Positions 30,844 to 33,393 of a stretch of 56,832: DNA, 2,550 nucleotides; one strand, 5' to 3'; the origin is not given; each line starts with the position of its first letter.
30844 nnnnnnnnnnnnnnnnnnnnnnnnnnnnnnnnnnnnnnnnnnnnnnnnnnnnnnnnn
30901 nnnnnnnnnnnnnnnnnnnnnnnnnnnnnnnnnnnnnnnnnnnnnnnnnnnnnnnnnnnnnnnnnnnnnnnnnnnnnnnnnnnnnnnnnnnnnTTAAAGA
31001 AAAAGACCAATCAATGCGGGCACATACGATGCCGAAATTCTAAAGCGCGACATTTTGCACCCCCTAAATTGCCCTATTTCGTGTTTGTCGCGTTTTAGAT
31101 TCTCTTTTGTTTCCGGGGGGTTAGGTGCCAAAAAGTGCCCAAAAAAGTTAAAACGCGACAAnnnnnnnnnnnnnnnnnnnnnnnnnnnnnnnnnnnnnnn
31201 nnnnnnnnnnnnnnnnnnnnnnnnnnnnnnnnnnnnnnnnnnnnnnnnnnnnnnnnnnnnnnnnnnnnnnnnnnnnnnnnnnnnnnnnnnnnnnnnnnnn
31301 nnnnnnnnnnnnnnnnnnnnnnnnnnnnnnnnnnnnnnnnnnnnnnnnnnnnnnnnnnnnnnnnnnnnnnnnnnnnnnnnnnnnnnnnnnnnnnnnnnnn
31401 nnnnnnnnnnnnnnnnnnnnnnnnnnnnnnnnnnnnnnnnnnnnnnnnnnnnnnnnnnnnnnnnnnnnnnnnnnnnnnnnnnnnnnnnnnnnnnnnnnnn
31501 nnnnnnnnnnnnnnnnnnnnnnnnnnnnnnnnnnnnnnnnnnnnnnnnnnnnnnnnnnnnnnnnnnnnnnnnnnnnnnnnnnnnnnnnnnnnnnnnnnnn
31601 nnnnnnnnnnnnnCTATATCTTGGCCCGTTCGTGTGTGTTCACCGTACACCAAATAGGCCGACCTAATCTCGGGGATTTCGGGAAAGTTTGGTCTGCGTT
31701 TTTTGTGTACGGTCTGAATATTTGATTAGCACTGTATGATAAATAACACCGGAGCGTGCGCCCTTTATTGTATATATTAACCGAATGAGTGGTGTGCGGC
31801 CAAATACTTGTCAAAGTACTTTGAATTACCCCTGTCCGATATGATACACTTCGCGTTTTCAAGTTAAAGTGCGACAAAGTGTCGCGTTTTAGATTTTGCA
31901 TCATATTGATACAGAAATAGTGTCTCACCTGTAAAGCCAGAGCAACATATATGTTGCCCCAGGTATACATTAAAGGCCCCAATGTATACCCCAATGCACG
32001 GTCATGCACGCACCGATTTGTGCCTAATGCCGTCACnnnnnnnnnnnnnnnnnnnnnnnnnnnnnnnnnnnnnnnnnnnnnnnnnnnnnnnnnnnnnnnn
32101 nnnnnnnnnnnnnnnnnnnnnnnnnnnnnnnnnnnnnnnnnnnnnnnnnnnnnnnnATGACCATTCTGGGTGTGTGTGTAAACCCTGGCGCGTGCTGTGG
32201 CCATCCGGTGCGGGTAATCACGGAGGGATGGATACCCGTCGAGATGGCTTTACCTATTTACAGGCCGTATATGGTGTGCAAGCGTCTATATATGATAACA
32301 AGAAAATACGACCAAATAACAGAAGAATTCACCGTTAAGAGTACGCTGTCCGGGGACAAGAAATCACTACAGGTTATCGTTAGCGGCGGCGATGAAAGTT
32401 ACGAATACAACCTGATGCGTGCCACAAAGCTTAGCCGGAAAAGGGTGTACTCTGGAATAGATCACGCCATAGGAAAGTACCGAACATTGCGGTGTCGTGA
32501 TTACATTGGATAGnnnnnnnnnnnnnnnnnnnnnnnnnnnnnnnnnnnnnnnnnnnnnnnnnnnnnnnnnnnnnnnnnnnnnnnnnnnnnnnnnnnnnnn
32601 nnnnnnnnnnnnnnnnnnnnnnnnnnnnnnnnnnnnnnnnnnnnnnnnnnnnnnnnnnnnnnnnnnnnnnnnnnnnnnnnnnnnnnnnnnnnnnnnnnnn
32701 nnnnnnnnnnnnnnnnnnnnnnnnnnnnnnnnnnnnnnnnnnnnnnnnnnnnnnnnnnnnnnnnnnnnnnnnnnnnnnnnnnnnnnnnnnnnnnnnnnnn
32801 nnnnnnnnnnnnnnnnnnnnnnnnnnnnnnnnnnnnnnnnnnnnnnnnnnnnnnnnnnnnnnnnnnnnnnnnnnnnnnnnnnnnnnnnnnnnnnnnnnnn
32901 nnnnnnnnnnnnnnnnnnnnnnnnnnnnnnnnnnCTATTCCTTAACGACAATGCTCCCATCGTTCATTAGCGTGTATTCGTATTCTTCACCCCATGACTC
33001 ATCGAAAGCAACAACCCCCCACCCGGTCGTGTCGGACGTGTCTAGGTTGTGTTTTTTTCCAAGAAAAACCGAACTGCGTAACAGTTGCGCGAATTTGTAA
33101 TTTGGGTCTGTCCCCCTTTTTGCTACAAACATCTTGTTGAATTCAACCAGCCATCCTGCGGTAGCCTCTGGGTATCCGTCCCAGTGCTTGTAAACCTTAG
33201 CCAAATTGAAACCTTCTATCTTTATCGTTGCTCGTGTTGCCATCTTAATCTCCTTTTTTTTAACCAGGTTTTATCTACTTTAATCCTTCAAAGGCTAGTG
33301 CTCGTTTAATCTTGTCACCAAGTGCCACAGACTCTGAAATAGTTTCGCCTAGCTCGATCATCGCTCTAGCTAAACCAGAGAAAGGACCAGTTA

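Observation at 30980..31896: Eleven copies of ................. arranged as four convergent inverted pairs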

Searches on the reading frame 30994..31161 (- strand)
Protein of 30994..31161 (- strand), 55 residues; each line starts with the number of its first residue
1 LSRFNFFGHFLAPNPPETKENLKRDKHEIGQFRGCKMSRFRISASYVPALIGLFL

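Call 99: search_protein_families(library=pfam, proteins=[window:30994-31161:-], max_evalue=0.1)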
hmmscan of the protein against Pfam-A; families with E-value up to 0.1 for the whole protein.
window:30994-31161:- (55 aa): 0 families

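Call 100: search_protein_families(library=phrogs, proteins=[window:30994-31161:-], max_evalue=0.1)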
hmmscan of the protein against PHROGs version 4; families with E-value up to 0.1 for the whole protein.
window:30994-31161:- (55 aa): 0 families

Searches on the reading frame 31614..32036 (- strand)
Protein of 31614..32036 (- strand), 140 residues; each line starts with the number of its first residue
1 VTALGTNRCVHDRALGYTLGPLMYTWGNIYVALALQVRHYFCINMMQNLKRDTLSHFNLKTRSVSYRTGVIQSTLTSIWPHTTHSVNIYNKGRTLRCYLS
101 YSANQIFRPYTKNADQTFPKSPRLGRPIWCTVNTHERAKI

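Call 99: search_protein_families(library=pfam, proteins=[window:31614-32036:-], max_evalue=0.1)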
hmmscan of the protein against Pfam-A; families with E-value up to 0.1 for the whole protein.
window:31614-32036:- (140 aa): 0 families

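Call 100: search_protein_families(library=phrogs, proteins=[window:31614-32036:-], max_evalue=0.1)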
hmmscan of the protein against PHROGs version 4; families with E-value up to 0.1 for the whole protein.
window:31614-32036:- (140 aa): 0 families

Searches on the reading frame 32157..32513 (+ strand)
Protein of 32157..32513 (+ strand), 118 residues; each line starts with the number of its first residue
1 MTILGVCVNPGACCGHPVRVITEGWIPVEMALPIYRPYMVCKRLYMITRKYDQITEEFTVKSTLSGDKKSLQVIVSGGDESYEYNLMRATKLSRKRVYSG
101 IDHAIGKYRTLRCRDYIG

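Call 13: search_protein_families(library=phrogs, proteins=[window:32157-32513:+], max_evalue=0.01)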
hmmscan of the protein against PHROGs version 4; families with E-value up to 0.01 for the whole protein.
window:32157-32513:+ (118 aa): 0 families

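Call 30: search_protein_families(library=pfam, proteins=[window:32157-32513:+], max_evalue=1)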
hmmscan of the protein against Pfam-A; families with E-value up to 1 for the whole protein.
window:32157-32513:+ (118 aa): 0 families

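Call 66: search_protein_families(library=ncbifam, proteins=[window:32157-32513:+], max_evalue=0.01)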
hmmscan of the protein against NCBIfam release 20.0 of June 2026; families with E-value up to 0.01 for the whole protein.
window:32157-32513:+ (118 aa): 0 families

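Call 84: search_protein_representatives(protein=window:32157-32513:+)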
Query: 118 residues. Proteins with E-value up to 0.001 (for the whole library): 7; up to 1e-10: 3; up to 1e-30: 1. The best 7 are listed.
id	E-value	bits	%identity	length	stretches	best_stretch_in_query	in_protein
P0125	1.4e-39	151.2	100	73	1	46-118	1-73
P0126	5.8e-13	65.3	37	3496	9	58-86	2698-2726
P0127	1.4e-11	60.9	31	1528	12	67-109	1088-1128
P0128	3.0e-08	50.1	39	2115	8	64-91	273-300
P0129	1.1e-07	48.3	28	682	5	58-108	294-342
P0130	3.4e-05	40.2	34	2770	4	59-91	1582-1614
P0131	3.7e-04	36.9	29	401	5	65-103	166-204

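Call 85: search_protein_families(library=pfam, proteins=[P0129, P0131, P0127], max_evalue=0.001)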
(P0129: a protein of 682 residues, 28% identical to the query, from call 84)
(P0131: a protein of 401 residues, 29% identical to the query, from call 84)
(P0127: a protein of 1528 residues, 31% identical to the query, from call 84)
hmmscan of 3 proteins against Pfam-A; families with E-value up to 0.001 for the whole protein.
P0129 (682 aa): 11 families
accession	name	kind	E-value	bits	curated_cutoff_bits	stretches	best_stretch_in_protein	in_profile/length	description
PF13573.12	SprB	-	3.1e-60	199.9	28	7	537-563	11-37/37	SprB repeat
PF02012.26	BNR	-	1.4e-13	49.1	27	0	162-172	1-11/12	BNR/Asp-box repeat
PF23623.1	GBD_IRG7_N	-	2.1e-09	37.8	27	0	153-197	44-89/95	IRG7 N-terminal galactose binding domain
PF17210.9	SdrD_B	-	3.3e-08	34.1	29.7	0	98-137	51-91/112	SdrD B-like domain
PF21471.3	Reelin_subrepeat-B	-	4.6e-07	30.1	27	0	6-23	62-79/127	Reelin subrepeat B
PF13620.12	CarboxypepD_reg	-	7e-07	30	32.3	0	326-369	34-77/82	Carboxypeptidase regulatory-like domain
PF06832.18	BiPBP_C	-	4.2e-06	27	26.8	0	64-119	27-86/90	Penicillin-Binding Protein C-terminus Family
PF14870.12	PSII_BNR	-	5.6e-06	26.2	27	0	622-661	246-285/303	Photosynthesis system II assembly factor YCF48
PF07495.19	Y_Y_Y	-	7.9e-05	22.9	26.6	0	165-190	17-45/65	Y_Y_Y domain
PF23148.1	Gp77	-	0.00083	20.3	27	0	287-330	31-73/84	Podophage GP4 fiber-tail adaptor protein gp77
PF14344.12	DUF4397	-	0.00099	20.1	30.6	0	167-205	26-62/119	Domain of unknown function (DUF4397)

P0131 (401 aa): 6 families
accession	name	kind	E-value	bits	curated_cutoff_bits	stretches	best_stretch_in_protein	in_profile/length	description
PF13573.12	SprB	-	1.1e-16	60.5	28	0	242-270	7-36/37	SprB repeat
PF23623.1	GBD_IRG7_N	-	3.9e-07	30.6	27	0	110-133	56-79/95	IRG7 N-terminal galactose binding domain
PF09214.16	Prd1-P2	-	2.6e-06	27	25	0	33-117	432-514/555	Bacteriophage Prd1, adsorption protein P2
PF15591.11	Imm31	-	1.1e-05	25.7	25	0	233-267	10-44/73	Immunity protein 31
PF17210.9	SdrD_B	-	2.9e-05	24.6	29.7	0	270-297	44-71/112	SdrD B-like domain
PF01408.29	GFO_IDH_MocA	-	0.00046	21.3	24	0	251-272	3-25/120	Oxidoreductase family, NAD-binding Rossmann fold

P0127 (1528 aa): 12 families
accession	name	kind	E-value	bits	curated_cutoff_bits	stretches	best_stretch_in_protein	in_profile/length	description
PF13573.12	SprB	-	1.5e-76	252.2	28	12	1077-1112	2-37/37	SprB repeat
PF03174.19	CHB_HEX_C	-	4.3e-38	129.6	23.6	0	269-317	23-69/76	Chitobiase/beta-hexosaminidase C-terminal domain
PF00395.25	SLH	-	2.3e-29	101.6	20.8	3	1409-1450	2-43/44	S-layer homology domain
PF02012.26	BNR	-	7.6e-19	65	27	0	203-212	2-11/12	BNR/Asp-box repeat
PF07495.19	Y_Y_Y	-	6.6e-14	52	26.6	0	214-244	29-60/65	Y_Y_Y domain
PF06841.18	Phage_T4_gp19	-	9.6e-14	51.8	28.2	1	42-144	8-110/134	T4-like virus tail tube protein gp19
PF21081.2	Methyltrans_Mon_3rd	-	1.7e-12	47.8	20.7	0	622-687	12-78/125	Virus-capping methyltransferase, C-terminal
PF24421.1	Ig_J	-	2.6e-10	40.7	29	0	1035-1065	68-98/104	Tip attachment protein J, Ig-like domain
PF14870.12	PSII_BNR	-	5.9e-10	39.3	27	0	1093-1132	246-285/303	Photosynthesis system II assembly factor YCF48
PF21471.3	Reelin_subrepeat-B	-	1.4e-09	38.3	27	0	335-379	30-76/127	Reelin subrepeat B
PF16023.11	DUF4784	-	3.2e-06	27.3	25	0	922-957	143-178/304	DUF4784 WD40-like domain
PF14874.12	PapD-like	-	0.0003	21.4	27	0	904-935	60-91/102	Flagellar-associated PapD-like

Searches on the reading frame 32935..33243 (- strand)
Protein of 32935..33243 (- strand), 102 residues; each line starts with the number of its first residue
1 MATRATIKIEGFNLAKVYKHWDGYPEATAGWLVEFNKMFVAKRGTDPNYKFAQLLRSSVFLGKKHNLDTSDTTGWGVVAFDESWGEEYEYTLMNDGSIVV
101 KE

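Call 13: search_protein_families(library=phrogs, proteins=[window:32935-33243:-], max_evalue=0.01)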
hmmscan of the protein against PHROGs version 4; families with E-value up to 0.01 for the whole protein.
window:32935-33243:- (102 aa): 2 families
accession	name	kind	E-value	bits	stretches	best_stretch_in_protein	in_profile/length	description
phrog_1987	-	unknown function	6.7e-05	24.2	1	1-34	1-36/128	-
phrog_25001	-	unknown function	0.001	20.5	1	1-31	1-33/98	-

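Call 18: find_related_loci(query=window:32935-33243:-, collection=viral_contigs, flank=10000)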
Query window:32935-33243:- (102 aa) in viral_contigs; peptide patterns used: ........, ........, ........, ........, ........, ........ (x = any residue, [..] = any of these).
93 stretches matched a pattern; 66 encode a relative of the query (tblastn E <= 1e-3); 64 distinct loci.
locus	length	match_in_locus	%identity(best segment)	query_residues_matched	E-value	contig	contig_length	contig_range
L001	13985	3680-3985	64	1-102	5e-40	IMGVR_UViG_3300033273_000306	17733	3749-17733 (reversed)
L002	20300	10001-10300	63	1-102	4e-38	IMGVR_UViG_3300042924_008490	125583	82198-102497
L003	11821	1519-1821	60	1-101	5e-37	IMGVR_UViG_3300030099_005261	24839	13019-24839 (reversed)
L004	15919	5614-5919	57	1-102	2e-36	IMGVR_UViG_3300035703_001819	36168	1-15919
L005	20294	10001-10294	59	1-98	1e-35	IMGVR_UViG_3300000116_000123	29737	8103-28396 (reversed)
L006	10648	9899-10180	63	1-94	3e-35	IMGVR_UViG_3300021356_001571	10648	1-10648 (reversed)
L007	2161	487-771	60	1-95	2e-35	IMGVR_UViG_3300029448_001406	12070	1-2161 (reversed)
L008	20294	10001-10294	56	1-98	5e-35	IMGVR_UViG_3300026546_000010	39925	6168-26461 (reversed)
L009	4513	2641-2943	57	1-102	8e-35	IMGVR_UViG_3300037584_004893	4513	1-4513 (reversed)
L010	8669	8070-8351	61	1-94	1e-34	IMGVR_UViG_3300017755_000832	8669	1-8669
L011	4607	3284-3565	61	1-94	1e-34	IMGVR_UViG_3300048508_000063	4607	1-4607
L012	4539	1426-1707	61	1-94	1e-34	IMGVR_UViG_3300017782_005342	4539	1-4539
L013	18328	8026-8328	54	1-101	1e-34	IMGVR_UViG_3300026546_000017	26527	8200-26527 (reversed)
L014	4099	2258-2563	53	1-102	3e-34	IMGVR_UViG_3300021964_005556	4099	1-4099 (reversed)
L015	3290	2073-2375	56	1-101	6e-34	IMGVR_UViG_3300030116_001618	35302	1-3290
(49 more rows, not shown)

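Call 53: find_homologous_proteins(query=window:32935-33243:-, max_evalue=1e-20)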
Query window:32935-33243:- (102 aa): 218 proteins with E <= 1e-20 among 226 candidates; the best 120 are listed.
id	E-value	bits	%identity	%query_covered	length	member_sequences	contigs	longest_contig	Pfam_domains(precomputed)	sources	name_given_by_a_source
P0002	7.2e-64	231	100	100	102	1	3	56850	-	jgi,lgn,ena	-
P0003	1.2e-39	153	70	99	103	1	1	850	-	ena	-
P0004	6.2e-39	150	65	99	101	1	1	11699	-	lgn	-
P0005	2.1e-38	149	69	99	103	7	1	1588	-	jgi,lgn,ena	-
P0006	2.8e-38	148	66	99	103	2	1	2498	-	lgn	-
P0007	2.8e-38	148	66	100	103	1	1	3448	-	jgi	jgi:hypothetical protein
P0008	6.3e-38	147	67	99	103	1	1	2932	-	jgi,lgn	jgi:hypothetical protein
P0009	1.2e-37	146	65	100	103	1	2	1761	-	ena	-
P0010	1.6e-37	146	67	99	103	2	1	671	-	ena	-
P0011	2.0e-37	146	66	100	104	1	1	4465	-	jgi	-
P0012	2.5e-37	145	67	99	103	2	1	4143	-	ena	-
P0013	5.5e-37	144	66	100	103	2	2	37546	-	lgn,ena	-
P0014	2.4e-36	142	64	99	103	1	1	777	-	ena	-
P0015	3.2e-36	142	66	100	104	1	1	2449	-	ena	-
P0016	3.9e-36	141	62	99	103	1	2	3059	-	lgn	-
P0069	1.3e-32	130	64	97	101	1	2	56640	-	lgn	-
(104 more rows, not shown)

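Call 54: find_encoding_contigs(protein=P0069, flank=10000, max_places=3)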
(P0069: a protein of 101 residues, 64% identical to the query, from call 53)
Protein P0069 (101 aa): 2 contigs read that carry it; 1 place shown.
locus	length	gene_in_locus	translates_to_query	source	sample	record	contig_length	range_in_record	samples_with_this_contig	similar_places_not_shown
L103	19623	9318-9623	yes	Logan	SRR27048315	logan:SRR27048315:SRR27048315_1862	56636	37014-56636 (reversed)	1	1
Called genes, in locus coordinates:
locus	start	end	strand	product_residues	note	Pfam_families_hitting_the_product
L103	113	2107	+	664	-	PF02463:SMC_N (weak), PF11398:DUF2813 (weak), PF13476:AAA_23, PF13555:AAA_29 (weak)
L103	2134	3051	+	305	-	-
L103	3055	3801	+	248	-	PF00753:Lactamase_B, PF23023:Anti-Pycsar_Apyc1 (weak), PF12706:Lactamase_B_2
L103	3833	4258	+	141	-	-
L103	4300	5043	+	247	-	-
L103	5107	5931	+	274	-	PF14297:Lin1244_N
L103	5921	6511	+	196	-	-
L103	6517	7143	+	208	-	PF14359:DUF4406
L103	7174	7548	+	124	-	-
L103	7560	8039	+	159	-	PF00436:SSB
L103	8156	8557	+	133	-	-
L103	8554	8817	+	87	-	PF16225:DUF4884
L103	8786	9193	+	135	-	-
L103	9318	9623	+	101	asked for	-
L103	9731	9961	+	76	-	-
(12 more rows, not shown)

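Call 55: find_encoding_contigs(protein=P0013, flank=10000, max_places=3)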
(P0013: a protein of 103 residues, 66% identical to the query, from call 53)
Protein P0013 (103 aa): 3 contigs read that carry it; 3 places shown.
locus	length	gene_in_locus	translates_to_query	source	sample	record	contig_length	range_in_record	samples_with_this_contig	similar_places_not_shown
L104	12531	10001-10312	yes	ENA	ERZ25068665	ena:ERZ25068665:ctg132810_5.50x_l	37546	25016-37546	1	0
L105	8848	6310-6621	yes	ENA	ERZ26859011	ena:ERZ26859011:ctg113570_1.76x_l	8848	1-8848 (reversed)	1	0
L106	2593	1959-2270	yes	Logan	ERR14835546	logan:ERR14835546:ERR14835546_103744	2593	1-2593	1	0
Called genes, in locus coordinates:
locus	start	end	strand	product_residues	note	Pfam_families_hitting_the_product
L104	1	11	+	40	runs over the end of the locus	-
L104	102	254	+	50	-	-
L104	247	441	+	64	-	-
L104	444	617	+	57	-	-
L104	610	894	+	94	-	-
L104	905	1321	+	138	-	-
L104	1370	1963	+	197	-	PF04404:ERF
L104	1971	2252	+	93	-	-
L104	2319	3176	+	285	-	PF13481:AAA_25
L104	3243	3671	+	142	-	PF05866:RusA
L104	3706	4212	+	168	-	-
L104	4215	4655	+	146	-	-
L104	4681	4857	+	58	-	-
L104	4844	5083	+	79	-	PF11753:DUF3310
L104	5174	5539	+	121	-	-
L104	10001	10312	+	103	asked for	-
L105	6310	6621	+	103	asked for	-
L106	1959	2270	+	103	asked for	-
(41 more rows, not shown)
